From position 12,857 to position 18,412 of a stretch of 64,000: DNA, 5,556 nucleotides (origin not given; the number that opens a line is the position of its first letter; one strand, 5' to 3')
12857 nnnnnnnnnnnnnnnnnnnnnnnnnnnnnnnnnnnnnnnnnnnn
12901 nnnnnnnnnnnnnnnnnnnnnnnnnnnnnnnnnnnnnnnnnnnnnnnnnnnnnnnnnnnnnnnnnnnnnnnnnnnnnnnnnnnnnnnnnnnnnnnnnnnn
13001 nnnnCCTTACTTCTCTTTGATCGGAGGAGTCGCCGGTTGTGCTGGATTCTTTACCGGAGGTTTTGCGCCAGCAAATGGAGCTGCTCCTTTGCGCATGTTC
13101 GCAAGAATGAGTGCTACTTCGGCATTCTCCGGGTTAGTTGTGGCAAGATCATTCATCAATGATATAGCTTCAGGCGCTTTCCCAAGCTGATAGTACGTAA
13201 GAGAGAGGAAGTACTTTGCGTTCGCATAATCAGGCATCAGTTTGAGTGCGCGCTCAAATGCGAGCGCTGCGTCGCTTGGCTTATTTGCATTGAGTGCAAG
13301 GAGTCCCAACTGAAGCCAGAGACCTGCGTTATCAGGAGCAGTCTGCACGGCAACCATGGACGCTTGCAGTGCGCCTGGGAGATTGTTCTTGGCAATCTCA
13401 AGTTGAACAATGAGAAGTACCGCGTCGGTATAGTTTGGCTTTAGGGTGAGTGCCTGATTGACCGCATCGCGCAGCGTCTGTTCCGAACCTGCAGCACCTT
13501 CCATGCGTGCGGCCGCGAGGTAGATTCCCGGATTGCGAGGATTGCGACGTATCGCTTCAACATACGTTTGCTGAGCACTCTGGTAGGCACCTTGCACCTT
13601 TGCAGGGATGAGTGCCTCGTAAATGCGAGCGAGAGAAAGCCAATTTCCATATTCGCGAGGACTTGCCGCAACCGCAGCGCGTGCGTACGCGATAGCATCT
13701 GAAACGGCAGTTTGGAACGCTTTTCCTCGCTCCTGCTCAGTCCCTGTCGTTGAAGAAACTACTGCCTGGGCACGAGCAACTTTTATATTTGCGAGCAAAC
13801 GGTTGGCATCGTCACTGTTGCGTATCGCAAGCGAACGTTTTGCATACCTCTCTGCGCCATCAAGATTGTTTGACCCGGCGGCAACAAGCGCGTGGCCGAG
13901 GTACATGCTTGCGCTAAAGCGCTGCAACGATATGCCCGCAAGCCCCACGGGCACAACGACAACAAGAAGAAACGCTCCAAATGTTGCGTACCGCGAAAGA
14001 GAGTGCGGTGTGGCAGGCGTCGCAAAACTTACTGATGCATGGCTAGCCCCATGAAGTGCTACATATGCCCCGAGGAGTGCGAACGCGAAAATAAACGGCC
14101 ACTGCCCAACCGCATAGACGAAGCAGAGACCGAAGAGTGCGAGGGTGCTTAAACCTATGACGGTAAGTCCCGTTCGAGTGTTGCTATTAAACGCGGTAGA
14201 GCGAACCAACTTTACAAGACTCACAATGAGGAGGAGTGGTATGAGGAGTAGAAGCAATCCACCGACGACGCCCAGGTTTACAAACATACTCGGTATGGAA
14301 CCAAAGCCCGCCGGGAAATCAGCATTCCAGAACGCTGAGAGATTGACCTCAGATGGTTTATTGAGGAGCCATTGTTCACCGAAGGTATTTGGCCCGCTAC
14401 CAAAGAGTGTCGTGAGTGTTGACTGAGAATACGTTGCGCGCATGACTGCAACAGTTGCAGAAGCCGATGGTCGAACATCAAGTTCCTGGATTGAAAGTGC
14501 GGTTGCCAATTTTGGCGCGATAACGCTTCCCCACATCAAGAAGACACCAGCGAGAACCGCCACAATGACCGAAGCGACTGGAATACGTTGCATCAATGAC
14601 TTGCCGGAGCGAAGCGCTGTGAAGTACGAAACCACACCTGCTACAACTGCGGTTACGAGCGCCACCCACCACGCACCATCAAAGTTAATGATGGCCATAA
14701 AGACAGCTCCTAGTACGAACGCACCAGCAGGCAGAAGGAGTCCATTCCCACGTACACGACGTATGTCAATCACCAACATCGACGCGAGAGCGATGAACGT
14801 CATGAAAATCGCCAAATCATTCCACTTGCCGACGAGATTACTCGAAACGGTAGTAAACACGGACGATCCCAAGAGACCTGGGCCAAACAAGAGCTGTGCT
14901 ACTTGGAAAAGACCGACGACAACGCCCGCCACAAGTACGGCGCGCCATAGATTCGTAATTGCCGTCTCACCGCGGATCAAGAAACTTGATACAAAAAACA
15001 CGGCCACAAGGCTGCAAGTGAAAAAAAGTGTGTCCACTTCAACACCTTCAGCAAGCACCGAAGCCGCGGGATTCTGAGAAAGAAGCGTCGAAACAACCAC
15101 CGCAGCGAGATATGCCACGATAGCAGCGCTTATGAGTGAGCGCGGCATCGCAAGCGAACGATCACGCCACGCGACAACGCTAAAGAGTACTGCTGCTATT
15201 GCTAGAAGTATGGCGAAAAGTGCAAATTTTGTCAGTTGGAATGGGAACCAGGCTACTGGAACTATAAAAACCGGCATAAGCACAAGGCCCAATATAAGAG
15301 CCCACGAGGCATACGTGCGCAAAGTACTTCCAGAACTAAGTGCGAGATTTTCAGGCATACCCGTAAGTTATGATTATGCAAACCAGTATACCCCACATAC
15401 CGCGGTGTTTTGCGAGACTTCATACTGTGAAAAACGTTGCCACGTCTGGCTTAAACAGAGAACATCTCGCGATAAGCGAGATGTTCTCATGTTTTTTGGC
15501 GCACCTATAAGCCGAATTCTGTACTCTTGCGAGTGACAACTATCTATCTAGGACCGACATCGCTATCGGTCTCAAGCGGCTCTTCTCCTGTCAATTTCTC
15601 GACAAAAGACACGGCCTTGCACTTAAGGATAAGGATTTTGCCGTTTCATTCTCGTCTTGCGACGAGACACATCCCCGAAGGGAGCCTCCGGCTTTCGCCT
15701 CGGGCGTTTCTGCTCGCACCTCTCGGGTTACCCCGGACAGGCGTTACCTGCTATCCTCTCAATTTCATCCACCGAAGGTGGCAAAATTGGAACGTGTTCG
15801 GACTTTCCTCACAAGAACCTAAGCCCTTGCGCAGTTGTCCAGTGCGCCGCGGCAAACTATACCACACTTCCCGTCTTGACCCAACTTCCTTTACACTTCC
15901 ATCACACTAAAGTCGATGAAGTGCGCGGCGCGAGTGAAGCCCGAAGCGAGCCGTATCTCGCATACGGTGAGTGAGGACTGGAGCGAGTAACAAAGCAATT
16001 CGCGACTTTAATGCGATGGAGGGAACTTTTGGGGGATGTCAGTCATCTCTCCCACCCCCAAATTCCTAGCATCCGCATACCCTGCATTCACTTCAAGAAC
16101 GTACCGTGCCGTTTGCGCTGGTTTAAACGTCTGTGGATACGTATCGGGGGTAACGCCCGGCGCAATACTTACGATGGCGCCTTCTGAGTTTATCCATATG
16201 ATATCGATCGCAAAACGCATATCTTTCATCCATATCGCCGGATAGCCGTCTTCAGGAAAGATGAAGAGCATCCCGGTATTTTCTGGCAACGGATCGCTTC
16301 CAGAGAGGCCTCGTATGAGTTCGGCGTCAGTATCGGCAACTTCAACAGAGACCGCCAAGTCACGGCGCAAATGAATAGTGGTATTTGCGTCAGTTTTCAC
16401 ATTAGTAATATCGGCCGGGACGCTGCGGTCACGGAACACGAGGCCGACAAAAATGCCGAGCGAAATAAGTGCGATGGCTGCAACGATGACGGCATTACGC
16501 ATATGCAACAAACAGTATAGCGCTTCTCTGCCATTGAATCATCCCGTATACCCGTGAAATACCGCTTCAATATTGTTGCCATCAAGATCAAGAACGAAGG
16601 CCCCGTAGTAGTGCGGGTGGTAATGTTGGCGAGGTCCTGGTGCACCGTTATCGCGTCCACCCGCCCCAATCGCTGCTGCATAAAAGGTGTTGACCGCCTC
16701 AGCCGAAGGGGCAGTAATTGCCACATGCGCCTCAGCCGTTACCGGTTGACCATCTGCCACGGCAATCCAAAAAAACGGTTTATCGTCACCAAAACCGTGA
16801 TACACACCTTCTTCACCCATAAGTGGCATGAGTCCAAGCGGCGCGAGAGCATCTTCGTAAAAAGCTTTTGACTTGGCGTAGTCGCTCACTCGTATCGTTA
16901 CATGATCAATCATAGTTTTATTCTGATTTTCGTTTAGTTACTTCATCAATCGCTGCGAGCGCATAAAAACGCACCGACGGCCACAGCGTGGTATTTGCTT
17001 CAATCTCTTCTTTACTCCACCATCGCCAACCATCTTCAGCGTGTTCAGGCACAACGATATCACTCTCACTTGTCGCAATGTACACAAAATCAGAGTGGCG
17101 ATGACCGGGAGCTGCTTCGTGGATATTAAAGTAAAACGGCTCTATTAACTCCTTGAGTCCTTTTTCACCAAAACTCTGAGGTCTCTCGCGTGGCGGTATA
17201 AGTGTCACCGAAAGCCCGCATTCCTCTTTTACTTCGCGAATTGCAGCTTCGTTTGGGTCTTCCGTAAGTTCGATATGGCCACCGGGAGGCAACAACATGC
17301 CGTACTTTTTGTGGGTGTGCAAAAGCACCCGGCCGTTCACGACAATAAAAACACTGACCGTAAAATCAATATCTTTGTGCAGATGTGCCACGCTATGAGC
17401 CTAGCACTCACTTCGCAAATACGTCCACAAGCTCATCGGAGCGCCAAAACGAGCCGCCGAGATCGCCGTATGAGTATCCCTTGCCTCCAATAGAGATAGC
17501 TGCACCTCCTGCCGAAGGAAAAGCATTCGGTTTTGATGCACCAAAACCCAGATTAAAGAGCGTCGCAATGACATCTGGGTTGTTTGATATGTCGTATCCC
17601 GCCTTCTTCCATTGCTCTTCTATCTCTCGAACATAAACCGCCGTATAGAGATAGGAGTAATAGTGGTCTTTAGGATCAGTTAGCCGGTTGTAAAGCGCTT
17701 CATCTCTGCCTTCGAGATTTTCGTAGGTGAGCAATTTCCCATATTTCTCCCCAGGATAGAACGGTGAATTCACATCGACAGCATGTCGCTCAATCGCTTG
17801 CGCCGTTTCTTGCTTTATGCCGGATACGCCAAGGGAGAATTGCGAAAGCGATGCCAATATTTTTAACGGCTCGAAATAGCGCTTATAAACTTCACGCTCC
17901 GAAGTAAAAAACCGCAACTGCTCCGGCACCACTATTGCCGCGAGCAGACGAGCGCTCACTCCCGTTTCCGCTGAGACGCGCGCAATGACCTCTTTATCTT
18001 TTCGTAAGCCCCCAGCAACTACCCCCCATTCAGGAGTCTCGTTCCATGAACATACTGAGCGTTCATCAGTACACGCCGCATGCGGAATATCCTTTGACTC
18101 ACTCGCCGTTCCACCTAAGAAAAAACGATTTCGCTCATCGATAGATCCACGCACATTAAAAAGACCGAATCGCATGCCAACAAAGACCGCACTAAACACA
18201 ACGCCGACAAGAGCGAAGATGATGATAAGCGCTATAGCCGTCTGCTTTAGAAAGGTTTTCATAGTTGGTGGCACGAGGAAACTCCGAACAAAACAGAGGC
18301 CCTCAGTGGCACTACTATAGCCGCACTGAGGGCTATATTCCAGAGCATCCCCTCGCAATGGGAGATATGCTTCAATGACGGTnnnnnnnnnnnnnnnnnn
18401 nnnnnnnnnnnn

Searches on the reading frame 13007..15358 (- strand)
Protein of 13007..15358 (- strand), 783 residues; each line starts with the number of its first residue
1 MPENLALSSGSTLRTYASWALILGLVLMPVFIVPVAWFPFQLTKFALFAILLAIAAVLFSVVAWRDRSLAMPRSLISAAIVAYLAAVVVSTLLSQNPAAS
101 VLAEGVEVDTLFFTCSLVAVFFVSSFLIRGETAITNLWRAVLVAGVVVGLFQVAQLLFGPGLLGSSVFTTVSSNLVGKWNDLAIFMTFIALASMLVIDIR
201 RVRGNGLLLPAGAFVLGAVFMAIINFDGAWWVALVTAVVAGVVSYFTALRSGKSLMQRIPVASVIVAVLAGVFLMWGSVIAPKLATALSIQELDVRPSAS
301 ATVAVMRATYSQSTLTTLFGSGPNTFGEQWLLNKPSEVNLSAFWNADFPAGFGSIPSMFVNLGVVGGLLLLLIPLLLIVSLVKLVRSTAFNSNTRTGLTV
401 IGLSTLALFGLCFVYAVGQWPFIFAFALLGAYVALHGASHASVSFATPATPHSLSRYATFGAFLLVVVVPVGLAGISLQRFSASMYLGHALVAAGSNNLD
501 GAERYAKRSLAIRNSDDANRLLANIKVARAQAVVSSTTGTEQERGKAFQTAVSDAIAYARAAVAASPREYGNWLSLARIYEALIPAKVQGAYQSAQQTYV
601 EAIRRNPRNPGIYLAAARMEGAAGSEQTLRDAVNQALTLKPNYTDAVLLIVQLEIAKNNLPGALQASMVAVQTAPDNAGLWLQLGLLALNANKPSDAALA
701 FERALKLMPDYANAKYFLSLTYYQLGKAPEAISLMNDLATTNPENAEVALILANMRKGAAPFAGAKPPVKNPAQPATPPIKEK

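Call 32: search_protein_families(library=pfam, proteins=[window:13007-15358:-], max_evalue=0.001)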
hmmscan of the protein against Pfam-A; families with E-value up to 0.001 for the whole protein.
window:13007-15358:- (783 aa): 8 families
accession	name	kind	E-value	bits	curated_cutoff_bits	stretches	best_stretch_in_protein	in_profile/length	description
PF14559.12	TPR_19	-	2.5e-13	50.6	25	1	689-754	2-67/68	Tetratricopeptide repeat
PF13428.12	TPR_14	-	6e-11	42.3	23.5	0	714-754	3-43/44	Tetratricopeptide repeat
PF13432.12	TPR_16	-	1.8e-10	41.5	32.7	1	682-745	1-64/65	Tetratricopeptide repeat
PF23914.1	TPR_CcmH_CycH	-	2.8e-09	37.4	42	1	671-756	43-131/158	Cytochrome c-type biogenesis protein H TPR domain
PF07719.23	TPR_2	-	3.6e-08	33.4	27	1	679-711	2-34/34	Tetratricopeptide repeat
PF00515.34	TPR_1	-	2e-05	24.7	27.8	0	680-711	3-34/34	Tetratricopeptide repeat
PF13371.12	TPR_9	-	6.6e-05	23.3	35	1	655-712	6-63/73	Tetratricopeptide repeat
PF13414.12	TPR_11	-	8.4e-05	22.6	26.8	0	696-726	12-42/42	TPR repeat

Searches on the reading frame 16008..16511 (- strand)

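Call 32: search_protein_families(library=pfam, proteins=[window:16008-16511:-], max_evalue=0.001)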
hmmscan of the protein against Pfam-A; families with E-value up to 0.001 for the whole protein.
window:16008-16511:- (167 aa): 1 family
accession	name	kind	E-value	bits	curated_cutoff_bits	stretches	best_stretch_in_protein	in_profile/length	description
PF02643.20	DUF192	-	1.3e-27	96.1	27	1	54-156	1-93/96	Uncharacterized ACR, COG1430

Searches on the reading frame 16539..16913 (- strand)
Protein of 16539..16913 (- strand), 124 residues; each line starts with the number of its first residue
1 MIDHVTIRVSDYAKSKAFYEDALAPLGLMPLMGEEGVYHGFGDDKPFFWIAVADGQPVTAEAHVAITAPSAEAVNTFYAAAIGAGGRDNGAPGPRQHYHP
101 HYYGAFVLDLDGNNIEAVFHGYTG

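Call 32: search_protein_families(library=pfam, proteins=[window:16539-16913:-], max_evalue=0.001)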
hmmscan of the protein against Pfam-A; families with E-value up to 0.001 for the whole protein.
window:16539-16913:- (124 aa): 1 family
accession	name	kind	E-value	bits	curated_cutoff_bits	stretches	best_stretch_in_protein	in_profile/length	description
PF00903.31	Glyoxalase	-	4.4e-09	37.2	20.6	1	2-116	2-120/121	Glyoxalase/Bleomycin resistance protein/Dioxygenase superfamily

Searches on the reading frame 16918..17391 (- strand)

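Call 32: search_protein_families(library=pfam, proteins=[window:16918-17391:-], max_evalue=0.001)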
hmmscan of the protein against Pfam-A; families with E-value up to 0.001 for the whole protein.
window:16918-17391:- (157 aa): 1 family
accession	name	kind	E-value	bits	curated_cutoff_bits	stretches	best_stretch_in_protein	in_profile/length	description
PF00293.34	NUDIX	-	4.3e-14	53.1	21.1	1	11-136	5-123/134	NUDIX domain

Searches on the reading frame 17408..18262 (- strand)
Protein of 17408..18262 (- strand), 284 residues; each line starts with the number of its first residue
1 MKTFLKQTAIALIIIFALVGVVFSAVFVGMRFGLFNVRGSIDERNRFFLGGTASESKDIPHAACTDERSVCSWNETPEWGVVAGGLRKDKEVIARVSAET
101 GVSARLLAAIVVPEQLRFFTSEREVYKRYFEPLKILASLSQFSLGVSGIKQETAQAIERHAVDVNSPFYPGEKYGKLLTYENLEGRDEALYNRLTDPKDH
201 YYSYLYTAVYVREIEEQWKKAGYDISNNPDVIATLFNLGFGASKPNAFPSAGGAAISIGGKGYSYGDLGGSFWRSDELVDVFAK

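Call 3: search_protein_families(library=pfam, proteins=[window:17408-18262:-], max_evalue=10)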
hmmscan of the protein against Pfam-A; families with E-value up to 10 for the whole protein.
window:17408-18262:- (284 aa): 1 family
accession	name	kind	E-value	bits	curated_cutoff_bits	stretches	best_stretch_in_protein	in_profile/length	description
PF07182.16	DUF1402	-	1.9e-06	27.7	27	1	179-251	199-270/300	Protein of unknown function (DUF1402)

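Call 4: search_protein_families(library=ncbifam, proteins=[window:17408-18262:-], max_evalue=10)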
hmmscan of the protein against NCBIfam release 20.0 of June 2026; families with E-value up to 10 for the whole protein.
window:17408-18262:- (284 aa): 0 families

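Call 61: search_solved_structures(query=window:17408-18262:-, max_evalue=1)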
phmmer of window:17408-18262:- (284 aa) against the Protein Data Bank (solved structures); distinct sequences matched with E-value up to 1: 0.
